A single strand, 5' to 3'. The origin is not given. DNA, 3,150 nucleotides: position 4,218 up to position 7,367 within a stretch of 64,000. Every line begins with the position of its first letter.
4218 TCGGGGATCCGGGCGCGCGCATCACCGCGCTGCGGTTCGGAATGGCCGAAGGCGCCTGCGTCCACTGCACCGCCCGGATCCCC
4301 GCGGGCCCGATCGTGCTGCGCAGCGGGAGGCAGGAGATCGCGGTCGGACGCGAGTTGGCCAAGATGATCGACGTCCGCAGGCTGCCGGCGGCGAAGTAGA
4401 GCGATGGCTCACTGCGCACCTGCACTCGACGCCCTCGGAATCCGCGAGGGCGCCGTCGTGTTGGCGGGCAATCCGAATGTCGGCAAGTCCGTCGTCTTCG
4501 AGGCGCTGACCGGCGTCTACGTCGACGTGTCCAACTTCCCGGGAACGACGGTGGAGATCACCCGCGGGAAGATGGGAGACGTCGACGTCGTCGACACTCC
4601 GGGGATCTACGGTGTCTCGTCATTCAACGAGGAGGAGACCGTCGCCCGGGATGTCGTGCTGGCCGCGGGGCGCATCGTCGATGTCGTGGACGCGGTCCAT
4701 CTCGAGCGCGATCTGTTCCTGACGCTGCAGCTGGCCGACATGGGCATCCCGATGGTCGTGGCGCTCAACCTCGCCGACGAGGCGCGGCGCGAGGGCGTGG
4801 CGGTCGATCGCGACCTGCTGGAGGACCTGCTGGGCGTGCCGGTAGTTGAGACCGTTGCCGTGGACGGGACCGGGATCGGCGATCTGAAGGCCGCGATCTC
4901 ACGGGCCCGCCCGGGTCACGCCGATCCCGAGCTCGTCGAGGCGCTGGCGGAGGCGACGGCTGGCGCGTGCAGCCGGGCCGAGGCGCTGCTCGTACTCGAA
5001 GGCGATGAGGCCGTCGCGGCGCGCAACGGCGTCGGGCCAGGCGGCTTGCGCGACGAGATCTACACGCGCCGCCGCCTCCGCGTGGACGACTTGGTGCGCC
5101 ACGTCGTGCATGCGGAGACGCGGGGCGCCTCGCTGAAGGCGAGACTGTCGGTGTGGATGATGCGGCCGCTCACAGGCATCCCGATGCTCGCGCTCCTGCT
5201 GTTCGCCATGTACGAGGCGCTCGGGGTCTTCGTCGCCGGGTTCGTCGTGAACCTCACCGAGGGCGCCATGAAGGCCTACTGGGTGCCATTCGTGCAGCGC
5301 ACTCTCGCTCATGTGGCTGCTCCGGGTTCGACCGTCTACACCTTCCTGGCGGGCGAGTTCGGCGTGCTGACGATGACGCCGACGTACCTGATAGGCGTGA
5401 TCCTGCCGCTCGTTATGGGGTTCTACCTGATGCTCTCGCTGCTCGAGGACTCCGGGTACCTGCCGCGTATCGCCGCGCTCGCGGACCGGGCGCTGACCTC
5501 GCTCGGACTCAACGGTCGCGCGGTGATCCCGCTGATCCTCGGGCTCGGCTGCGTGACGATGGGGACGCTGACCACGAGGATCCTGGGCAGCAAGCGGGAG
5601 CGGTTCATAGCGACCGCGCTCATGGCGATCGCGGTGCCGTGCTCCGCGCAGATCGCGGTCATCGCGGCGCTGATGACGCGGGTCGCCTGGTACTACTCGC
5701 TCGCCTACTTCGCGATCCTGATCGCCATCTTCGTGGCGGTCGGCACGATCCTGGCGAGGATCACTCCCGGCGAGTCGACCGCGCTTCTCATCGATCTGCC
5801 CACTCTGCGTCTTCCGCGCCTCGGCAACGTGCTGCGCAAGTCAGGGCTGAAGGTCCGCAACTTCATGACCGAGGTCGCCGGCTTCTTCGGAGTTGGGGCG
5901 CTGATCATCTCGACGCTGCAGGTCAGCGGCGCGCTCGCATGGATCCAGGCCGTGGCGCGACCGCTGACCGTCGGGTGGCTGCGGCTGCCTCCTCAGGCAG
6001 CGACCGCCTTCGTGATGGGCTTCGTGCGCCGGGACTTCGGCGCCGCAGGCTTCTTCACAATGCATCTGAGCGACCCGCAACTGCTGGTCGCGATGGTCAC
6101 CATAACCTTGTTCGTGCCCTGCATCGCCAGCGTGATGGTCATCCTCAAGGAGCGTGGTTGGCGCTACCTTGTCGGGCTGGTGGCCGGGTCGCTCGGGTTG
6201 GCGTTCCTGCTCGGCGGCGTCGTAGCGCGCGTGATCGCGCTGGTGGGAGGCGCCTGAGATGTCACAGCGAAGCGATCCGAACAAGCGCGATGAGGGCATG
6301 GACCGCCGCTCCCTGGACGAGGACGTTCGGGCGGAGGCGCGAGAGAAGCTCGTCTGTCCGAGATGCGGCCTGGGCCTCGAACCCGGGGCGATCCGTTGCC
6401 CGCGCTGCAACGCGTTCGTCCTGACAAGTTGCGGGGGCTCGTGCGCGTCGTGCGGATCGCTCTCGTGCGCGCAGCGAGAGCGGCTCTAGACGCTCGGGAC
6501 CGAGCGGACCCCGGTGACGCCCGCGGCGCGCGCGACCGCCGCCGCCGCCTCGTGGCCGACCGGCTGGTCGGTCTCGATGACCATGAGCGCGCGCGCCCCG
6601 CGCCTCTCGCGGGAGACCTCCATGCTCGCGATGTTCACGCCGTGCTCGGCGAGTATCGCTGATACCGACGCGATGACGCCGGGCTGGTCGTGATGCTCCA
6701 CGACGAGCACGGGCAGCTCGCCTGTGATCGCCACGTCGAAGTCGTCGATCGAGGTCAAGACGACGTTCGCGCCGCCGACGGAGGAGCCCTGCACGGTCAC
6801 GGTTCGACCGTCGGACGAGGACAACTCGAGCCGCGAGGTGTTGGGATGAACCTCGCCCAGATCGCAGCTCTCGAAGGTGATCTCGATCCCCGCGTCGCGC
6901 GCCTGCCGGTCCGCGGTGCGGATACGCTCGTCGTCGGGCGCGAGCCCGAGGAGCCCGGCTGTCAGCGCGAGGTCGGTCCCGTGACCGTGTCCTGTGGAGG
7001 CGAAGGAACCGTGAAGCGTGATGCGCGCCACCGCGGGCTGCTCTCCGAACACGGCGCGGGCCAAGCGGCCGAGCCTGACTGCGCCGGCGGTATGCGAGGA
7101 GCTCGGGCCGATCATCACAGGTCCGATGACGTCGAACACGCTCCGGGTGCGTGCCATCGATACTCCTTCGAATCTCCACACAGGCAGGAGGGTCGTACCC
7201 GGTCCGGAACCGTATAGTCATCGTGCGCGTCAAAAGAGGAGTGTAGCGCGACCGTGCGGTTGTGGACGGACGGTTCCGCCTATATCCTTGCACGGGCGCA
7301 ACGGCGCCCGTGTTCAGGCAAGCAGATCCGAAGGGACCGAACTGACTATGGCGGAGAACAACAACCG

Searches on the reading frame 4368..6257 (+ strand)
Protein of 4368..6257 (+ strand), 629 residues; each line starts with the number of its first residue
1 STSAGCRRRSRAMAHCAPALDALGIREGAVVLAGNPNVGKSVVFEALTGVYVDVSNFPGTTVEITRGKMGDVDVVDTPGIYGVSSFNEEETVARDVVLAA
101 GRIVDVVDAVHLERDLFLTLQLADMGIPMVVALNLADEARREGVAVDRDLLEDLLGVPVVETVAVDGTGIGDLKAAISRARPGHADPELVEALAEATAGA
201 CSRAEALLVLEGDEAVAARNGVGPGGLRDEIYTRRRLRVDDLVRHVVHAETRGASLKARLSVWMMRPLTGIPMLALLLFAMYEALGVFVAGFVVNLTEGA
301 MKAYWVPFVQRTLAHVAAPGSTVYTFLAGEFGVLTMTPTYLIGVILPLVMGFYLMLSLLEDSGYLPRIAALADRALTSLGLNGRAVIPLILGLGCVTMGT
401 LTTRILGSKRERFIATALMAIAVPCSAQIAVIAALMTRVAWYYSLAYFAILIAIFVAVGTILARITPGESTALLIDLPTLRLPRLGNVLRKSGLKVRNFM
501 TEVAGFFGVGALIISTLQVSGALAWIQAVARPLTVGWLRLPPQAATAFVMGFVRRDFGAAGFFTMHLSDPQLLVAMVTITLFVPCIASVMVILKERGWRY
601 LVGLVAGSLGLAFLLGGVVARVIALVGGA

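Call 49: search_protein_families(library=pfam, proteins=[window:4368-6257:+], max_evalue=0.0001)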
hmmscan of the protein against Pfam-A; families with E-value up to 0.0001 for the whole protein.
window:4368-6257:+ (629 aa): 4 families
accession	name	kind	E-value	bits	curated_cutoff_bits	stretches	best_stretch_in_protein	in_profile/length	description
PF02421.24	FeoB_N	-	6.5e-50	169.1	27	1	30-177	3-156/156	Ferrous iron transport protein B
PF07670.19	Gate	-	3.8e-25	88.8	29.6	2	344-436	3-101/104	Nucleoside recognition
PF01926.29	MMR_HSR1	-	5.9e-16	59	21.9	1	30-134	2-112/113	50S ribosome-binding GTPase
PF07664.17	FeoB_C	-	2e-10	40.6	26.6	1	446-492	3-51/54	Ferrous iron transport protein B C terminus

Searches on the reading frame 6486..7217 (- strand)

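Call 49: search_protein_families(library=pfam, proteins=[window:6486-7217:-], max_evalue=0.0001)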
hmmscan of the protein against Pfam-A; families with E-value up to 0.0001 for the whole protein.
window:6486-7217:- (243 aa): 3 families
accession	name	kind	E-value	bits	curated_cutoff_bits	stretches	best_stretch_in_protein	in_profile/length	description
PF03315.21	SDH_beta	-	1e-15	58.9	26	1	26-106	1-85/155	Serine dehydratase beta chain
PF01842.31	ACT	-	4.1e-14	52.5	27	1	170-230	2-63/66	ACT domain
PF22629.2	ACT_AHAS_ss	-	7e-08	33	27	1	172-218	2-48/67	AHAS small subunit-like ACT domain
